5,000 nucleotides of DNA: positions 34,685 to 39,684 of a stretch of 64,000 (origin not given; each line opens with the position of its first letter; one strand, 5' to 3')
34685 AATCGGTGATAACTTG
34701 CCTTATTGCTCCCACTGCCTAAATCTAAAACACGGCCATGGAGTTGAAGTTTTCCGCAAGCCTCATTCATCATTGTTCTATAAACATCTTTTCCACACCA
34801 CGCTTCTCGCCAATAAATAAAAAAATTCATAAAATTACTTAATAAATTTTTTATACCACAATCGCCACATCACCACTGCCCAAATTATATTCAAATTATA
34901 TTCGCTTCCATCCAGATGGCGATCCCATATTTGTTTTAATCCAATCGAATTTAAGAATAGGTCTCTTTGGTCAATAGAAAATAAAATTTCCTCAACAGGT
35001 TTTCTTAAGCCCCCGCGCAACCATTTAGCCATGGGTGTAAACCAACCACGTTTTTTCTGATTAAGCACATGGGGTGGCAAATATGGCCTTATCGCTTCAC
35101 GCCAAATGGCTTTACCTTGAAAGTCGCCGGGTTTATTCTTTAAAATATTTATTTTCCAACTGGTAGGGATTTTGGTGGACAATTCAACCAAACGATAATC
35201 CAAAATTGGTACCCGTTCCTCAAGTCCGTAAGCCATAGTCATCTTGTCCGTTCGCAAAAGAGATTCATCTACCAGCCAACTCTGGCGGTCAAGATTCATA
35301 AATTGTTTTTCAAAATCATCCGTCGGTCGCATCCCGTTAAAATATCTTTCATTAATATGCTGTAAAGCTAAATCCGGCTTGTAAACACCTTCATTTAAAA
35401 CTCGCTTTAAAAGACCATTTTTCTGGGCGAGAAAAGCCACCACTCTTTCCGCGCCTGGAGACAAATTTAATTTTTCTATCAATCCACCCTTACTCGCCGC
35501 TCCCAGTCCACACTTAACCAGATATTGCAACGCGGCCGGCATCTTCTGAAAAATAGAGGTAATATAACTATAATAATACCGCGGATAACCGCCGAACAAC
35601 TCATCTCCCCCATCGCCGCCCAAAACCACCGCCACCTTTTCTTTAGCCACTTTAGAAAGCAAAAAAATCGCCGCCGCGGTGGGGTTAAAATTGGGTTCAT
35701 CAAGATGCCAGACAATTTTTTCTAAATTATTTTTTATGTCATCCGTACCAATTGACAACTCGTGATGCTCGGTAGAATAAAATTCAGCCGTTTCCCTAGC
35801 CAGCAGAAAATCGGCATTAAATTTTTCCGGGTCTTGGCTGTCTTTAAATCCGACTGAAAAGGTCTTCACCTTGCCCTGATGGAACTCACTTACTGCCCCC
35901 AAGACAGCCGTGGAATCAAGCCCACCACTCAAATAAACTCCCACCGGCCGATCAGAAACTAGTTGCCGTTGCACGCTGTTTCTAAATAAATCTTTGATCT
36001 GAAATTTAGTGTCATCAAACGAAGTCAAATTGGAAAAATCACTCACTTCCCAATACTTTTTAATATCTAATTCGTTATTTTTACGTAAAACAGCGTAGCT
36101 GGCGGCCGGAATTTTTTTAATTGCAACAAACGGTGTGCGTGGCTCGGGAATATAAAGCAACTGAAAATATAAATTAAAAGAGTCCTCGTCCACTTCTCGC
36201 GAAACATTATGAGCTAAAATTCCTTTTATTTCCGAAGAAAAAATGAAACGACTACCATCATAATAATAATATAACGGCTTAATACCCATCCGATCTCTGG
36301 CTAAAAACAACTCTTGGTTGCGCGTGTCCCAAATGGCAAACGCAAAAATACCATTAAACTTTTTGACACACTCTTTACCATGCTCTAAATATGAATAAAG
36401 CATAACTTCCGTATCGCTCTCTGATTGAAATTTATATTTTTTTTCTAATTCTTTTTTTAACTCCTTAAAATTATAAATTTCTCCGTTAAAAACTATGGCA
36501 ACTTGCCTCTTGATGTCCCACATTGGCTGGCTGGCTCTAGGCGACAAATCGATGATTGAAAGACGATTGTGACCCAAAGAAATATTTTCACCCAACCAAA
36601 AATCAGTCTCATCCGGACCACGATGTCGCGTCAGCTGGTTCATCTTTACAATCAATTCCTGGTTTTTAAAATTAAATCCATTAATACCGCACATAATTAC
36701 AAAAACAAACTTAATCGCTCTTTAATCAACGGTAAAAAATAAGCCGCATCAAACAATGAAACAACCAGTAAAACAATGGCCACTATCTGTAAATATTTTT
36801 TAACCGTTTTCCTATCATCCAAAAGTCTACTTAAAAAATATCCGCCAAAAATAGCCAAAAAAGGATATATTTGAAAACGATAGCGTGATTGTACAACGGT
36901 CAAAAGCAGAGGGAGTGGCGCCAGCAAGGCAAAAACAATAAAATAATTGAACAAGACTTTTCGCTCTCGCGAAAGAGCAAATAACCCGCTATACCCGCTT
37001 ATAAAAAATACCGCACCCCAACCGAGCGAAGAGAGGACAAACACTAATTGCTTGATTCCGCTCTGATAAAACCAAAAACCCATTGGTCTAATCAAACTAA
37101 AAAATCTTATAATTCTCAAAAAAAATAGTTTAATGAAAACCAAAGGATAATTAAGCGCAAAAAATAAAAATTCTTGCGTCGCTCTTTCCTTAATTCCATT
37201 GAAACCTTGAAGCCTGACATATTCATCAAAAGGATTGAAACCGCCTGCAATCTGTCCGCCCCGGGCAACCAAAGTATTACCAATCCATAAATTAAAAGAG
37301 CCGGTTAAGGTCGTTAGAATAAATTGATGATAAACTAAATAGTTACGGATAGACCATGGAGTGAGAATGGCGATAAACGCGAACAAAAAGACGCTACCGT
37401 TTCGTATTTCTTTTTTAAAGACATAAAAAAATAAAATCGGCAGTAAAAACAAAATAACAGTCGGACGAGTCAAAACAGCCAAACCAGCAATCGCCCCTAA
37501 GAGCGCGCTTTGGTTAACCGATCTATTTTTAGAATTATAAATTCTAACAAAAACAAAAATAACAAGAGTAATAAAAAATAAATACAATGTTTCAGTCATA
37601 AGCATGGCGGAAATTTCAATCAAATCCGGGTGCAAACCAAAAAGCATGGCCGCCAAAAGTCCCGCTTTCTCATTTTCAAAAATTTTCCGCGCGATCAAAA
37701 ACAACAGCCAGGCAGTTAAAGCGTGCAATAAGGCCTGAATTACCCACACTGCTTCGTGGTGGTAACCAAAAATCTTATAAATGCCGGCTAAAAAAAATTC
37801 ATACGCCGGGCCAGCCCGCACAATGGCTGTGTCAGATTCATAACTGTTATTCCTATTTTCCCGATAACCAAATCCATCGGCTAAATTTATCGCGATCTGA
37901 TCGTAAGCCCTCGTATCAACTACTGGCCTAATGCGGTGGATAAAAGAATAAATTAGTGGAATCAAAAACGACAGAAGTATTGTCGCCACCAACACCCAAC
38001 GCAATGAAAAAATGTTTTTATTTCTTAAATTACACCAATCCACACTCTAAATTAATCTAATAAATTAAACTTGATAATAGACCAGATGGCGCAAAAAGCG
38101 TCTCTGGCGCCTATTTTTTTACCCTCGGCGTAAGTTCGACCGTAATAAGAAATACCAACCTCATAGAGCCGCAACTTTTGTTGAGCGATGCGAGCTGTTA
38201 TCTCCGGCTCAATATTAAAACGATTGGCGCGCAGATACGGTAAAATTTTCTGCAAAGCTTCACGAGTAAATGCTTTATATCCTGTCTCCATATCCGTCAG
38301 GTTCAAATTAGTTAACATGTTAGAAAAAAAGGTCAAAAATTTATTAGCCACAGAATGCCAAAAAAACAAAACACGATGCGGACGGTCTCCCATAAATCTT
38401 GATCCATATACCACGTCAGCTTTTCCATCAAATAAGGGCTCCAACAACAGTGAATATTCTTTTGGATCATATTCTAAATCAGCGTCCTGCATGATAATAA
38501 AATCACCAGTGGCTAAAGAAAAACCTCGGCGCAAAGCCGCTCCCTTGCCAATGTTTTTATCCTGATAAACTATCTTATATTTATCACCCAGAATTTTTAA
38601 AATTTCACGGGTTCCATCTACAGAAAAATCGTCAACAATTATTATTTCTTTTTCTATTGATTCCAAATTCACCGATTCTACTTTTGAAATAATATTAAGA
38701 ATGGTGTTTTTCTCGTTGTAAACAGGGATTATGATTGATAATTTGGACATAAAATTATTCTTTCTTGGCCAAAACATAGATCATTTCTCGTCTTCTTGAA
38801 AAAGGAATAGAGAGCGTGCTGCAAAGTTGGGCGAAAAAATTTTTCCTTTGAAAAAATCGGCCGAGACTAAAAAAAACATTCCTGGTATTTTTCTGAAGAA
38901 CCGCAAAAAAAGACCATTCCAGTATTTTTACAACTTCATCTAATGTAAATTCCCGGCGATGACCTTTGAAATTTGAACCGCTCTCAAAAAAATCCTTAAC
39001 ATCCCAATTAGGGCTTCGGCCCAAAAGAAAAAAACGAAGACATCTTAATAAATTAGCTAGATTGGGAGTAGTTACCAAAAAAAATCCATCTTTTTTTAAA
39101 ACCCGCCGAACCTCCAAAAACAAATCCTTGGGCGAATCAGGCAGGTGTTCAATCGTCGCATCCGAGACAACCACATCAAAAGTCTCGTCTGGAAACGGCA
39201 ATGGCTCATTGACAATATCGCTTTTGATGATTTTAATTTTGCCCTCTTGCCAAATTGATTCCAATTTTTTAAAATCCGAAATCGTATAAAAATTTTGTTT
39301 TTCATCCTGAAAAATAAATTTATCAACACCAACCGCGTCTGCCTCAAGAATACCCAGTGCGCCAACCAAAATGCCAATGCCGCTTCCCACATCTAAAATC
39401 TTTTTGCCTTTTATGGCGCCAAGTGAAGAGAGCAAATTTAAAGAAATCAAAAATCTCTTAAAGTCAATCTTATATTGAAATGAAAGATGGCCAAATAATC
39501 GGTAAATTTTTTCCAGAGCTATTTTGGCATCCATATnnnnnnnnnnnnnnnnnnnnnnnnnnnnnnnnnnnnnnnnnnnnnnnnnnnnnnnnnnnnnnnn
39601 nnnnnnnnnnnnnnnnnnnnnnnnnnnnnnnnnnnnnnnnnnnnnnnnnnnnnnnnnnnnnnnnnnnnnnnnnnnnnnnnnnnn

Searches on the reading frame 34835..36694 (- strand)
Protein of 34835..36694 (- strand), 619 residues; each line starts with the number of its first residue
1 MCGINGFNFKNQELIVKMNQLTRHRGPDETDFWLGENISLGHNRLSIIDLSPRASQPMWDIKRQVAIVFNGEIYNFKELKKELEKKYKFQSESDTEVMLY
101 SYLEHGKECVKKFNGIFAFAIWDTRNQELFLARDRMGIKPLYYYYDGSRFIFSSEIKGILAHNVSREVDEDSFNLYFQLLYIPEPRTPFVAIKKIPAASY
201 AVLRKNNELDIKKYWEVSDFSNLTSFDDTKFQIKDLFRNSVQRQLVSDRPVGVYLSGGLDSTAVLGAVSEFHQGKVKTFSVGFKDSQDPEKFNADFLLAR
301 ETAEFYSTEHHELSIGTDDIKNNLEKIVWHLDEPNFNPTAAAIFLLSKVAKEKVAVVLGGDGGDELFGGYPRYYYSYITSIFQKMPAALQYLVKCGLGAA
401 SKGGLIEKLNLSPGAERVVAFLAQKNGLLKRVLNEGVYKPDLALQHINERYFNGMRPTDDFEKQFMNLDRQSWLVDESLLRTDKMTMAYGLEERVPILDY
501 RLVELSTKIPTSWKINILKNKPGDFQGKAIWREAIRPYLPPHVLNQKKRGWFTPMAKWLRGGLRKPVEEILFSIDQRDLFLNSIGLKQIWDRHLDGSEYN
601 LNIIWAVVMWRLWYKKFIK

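Call 40: search_protein_families(library=pfam, proteins=[window:34835-36694:-], max_evalue=0.001)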
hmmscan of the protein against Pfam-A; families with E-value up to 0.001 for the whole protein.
window:34835-36694:- (619 aa): 4 families
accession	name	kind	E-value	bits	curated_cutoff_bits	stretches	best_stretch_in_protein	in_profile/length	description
PF00733.27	Asn_synthase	-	9.3e-80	269.4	21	1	233-614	2-353/354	Asparagine synthase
PF13537.11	GATase_7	-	7.5e-47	158.8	25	1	42-160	1-122/123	Glutamine amidotransferase domain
PF13522.11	GATase_6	-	5.7e-43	146.5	27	1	27-155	1-130/130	Glutamine amidotransferase domain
PF12481.13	DUF3700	-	1.1e-05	25.4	27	1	65-155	77-172/228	Aluminium induced protein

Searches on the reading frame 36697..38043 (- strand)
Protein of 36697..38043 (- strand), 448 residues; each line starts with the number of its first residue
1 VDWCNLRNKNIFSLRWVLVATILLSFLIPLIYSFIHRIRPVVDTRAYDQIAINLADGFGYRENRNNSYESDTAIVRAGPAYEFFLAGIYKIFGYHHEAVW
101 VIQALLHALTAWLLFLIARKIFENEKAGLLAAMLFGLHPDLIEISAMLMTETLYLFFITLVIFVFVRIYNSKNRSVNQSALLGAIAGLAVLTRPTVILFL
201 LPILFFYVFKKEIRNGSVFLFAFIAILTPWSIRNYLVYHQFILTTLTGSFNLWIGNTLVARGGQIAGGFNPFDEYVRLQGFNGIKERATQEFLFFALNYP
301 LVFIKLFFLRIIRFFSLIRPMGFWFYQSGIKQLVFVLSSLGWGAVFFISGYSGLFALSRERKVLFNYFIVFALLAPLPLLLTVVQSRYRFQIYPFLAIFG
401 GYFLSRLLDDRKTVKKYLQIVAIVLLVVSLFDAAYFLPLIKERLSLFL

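Call 40: search_protein_families(library=pfam, proteins=[window:36697-38043:-], max_evalue=0.001)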
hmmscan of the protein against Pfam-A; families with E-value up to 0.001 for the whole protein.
window:36697-38043:- (448 aa): 2 families
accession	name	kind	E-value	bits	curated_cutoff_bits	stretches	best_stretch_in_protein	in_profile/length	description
PF13231.12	PMT_2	-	9.4e-18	65.4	26.1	1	78-226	3-151/160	Dolichyl-phosphate-mannose-protein mannosyltransferase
PF02366.24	PMT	-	5.7e-08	33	22.7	1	101-208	87-197/245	Dolichyl-phosphate-mannose-protein mannosyltransferase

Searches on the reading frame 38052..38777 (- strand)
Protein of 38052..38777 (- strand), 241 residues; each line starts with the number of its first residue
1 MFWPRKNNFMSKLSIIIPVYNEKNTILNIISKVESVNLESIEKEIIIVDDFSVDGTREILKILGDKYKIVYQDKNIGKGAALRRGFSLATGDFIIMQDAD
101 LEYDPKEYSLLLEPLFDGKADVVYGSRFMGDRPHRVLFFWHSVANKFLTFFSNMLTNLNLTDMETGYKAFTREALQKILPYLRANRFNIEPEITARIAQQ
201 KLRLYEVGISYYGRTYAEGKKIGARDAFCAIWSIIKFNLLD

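Call 5: search_protein_families(library=pfam, proteins=[window:38052-38777:-], max_evalue=0.01)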
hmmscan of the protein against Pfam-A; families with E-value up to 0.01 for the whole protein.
window:38052-38777:- (241 aa): 4 families
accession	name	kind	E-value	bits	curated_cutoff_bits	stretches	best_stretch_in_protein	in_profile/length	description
PF00535.33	Glycos_transf_2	-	2.3e-32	112.7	23.3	1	14-178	1-167/168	Glycosyl transferase family 2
PF10111.15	Glyco_tranf_2_2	-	1.1e-07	32.1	27.3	1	14-101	1-92/276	Glycosyltransferase like family 2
PF13641.12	Glyco_tranf_2_3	-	1.3e-05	25.7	27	1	13-148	3-132/230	Glycosyltransferase like family 2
PF13506.12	Glyco_transf_21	-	0.0063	16.4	21.7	1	80-177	20-116/174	Glycosyl transferase family 21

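Call 6: search_protein_families(library=ncbifam, proteins=[window:38052-38777:-], max_evalue=0.01)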
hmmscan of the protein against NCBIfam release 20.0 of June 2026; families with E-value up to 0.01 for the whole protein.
window:38052-38777:- (241 aa): 24 families
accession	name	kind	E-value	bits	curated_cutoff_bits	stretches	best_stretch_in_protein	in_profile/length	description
TIGR04182.1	glyco_TIGR04182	equivalog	9.1e-35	120.4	325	1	13-234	2-214/293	S-layer glycoprotein N-glycosyltransferase AglJ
NF047588.1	GlcsyltransPgfSStrep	equivalog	1.7e-19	70.2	500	1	12-188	2-177/308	glycosyltransferase PgfS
NF058614.1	PPMAGASynPpgS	equivalog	3.1e-16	59.5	370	1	15-212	4-197/226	polyprenyl-phospho-N-acetylgalactosaminyl synthase PpgS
NF007482.0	PRK10073.1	equivalog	7.4e-16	58.1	423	1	8-122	3-117/334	glycosyltransferase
TIGR03937.1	PgaC_IcaA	equivalog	7.9e-16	58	422.3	1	10-115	44-150/407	poly-beta-1,6-N-acetyl-D-glucosamine synthase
NF007986.1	PRK10714.1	equivalog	2.3e-15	56.4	529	1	10-181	5-175/316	undecaprenyl-phosphate 4-deoxy-4-formamido-L-arabinose transferase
TIGR04283.1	glyco_like_mftF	equivalog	1.9e-14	53.8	182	1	13-140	1-123/221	TIGR04283 family arsenosugar biosynthesis glycosyltransferase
NF041875.1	EPS_EpsD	equivalog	1.2e-13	51.2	370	1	13-126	1-115/325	exopolysaccharide biosynthesis glycosyltransferase EpsD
NF010496.0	PRK13915.1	equivalog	3.8e-13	49.2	262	1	10-117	30-144/307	glucosyl-3-phosphoglycerate synthase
NF047683.1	TeichurnBiosyTuaG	equivalog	1.8e-11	44.2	400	1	11-106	6-102/252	teichuronic acid biosynthesis protein TuaG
NF041391.1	DPhHxTase_Halo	equivalog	8.6e-11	41.2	375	1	19-214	3-186/213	dolichyl-phosphate hexose transferase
NF053739.1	GlytfEpsEBac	equivalog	3.7e-09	36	450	1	12-100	2-92/265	glycosyltransferase EpsE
TIGR03965.1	mycofact_glyco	equivalog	9.9e-09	34.6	280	1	10-117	73-181/467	mycofactocin biosynthesis glycosyltransferase MftF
TIGR03111.1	glyc2_xrt_Gpos1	hypoth_equivalog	1.7e-08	33.7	363.95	1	10-101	48-142/439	TIGR03111 family XrtG-associated glycosyltransferase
NF050050.1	ProtGlycPglI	equivalog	8.9e-08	31.9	500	1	10-121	1-114/306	GalNAc(5)-diNAcBac-PP-undecaprenol beta-1,3-glucosyltransferase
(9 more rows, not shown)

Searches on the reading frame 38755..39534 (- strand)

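Call 5: search_protein_families(library=pfam, proteins=[window:38755-39534:-], max_evalue=0.01)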
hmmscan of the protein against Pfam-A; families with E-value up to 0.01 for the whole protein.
window:38755-39534:- (259 aa): 10 families
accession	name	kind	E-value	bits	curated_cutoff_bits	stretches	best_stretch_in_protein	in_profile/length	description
PF08241.18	Methyltransf_11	-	1.6e-13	51.5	21.2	1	47-153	1-94/95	Methyltransferase domain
PF13489.12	Methyltransf_23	-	5.1e-12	46.3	27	1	40-160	20-122/164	Methyltransferase domain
PF13847.12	Methyltransf_31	-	8.3e-10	39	27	1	42-162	3-118/145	Methyltransferase domain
PF13649.12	Methyltransf_25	-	1.6e-09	38.8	27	1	46-150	1-97/97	Methyltransferase domain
PF01209.24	Ubie_methyltran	-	2.4e-05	24.2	20.1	1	38-154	43-151/233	ubiE/COQ5 methyltransferase family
PF08242.18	Methyltransf_12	-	5.1e-05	24.4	30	1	47-152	1-98/98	Methyltransferase domain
PF03141.22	Methyltransf_29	-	0.0011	18.1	23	1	97-160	160-223/506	Putative S-adenosyl-L-methionine-dependent methyltransferase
PF08003.17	Methyltransf_9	-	0.0026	17.2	23.8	1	34-156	107-219/315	Protein of unknown function (DUF1698)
PF07021.18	MetW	-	0.0034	17.5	21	0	42-176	13-129/193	Methionine biosynthesis protein MetW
PF02353.26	CMAS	-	0.0088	15.8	27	0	36-156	56-166/273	Mycolic acid cyclopropane synthetase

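Call 6: search_protein_families(library=ncbifam, proteins=[window:38755-39534:-], max_evalue=0.01)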
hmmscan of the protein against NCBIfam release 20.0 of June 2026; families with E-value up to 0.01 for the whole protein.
window:38755-39534:- (259 aa): 24 families
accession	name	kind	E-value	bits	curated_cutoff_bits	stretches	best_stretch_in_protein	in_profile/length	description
NF045667.1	MTase_DVU1556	equivalog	1.7e-09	37.5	155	1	34-155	14-120/213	DVU_1556 family methyltransferase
TIGR01983.1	UbiG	equivalog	5.4e-09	35.7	102.95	1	39-158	46-155/228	bifunctional 2-polyprenyl-6-hydroxyphenol methylase/3-demethylubiquinol 3-O-methyltransferase UbiG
NF041537.1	ArsM_AhpD_UU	exception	8.6e-09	34.6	510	1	37-160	70-186/345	arsenite methyltransferase/AhpD domain selenoprotein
TIGR02072.1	BioC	equivalog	3e-08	33.8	184.95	1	32-162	21-140/244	malonyl-ACP O-methyltransferase BioC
NF041536.1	ArsM_DUF2284_UU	exception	3.9e-08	32.1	575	1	37-155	70-181/459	arsenite methyltransferase/DUF2284 domain selenoprotein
NF040539.1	AST_met_ArsM_2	exception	4.3e-07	30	240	1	41-155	55-164/262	putative arsinothricin biosynthesis methyltransferase ArsM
NF047649.1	MTase_UXPK_star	exception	1.9e-06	27.1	460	1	37-155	71-182/283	methyltransferase/UXPK-star double selenoprotein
TIGR01934.1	MenG_MenH_UbiE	subfamily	5.1e-06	25.9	158.35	1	36-155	33-142/223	ubiquinone/menaquinone biosynthesis methyltransferase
NF043040.1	corrin_prot_MT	hypoth_equivalog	6.3e-06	25.8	180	1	42-155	41-148/216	corrinoid protein-associated methyltransferase CpaM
NF052510.1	methyltran_MpqE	exception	1.2e-05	24.8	335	1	37-152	41-149/234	methyl-plastoquinone biosynthesis methyltransferase MpqE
NF001240.0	PRK00216.1-1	equivalog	1.4e-05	24.3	378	1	38-154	59-168/251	bifunctional demethylmenaquinone methyltransferase/2-methoxy-6-polyprenyl-1,4-benzoquinol methylase UbiE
NF041675.1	sarc_dimgly_tmase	equivalog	1.8e-05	24.8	550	1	106-159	122-174/278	sarcosine/dimethylglycine N-methyltransferase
NF045825.1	FAmtase_mtf2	equivalog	1.9e-05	24.1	400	1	99-155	106-159/248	fatty-acid O-methyltransferase Mtf2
TIGR02081.1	metW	equivalog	3e-05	23.7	189.5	1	43-179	14-132/194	methionine biosynthesis protein MetW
NF001243.0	PRK00216.1-4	equivalog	3.1e-05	23.4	235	1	33-153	38-150/237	demethylmenaquinone methyltransferase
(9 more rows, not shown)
